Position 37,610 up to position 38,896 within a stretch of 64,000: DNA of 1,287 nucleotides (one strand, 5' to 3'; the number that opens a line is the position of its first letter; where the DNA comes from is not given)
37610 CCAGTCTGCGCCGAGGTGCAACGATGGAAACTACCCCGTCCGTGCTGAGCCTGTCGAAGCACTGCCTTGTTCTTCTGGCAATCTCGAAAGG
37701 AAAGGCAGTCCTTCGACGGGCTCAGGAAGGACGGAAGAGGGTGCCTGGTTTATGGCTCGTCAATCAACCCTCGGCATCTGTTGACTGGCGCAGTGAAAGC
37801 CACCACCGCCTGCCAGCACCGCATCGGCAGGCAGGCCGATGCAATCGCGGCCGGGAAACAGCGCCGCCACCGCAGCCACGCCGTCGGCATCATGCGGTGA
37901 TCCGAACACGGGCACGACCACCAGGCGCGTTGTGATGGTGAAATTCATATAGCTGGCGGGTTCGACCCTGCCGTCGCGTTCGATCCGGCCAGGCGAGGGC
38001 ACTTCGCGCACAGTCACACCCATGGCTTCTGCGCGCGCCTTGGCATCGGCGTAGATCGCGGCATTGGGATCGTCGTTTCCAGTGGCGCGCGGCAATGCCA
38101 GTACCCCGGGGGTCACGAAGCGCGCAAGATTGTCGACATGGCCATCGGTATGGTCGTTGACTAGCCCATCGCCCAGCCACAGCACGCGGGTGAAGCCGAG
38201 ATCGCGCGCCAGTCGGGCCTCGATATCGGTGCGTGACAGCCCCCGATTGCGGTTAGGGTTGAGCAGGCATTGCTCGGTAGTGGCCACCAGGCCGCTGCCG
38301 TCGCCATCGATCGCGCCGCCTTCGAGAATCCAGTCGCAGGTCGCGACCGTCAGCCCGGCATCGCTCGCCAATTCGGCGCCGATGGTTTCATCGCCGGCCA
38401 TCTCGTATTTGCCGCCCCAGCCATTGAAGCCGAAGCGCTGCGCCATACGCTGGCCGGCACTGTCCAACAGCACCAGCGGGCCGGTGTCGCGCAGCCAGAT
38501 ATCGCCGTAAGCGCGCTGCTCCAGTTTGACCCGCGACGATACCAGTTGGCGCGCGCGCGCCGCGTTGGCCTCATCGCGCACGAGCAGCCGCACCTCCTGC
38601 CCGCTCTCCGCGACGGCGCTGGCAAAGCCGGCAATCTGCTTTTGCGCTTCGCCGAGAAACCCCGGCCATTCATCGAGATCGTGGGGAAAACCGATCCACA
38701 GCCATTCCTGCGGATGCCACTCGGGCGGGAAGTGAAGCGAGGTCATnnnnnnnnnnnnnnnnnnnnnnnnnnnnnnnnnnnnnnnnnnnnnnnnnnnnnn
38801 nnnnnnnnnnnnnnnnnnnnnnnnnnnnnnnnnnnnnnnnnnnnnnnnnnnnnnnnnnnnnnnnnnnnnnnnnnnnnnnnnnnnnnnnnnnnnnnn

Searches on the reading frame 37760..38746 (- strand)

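Call 78: search_protein_families(library=pfam, proteins=[window:37760-38746:-], max_evalue=0.00001)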
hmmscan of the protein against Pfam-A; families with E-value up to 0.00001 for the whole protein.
window:37760-38746:- (328 aa): 1 family
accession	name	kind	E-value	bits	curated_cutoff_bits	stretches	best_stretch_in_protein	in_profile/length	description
PF04371.20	PAD_porph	-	7.2e-96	321.6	25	1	5-325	1-321/321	Porphyromonas-type peptidyl-arginine deiminase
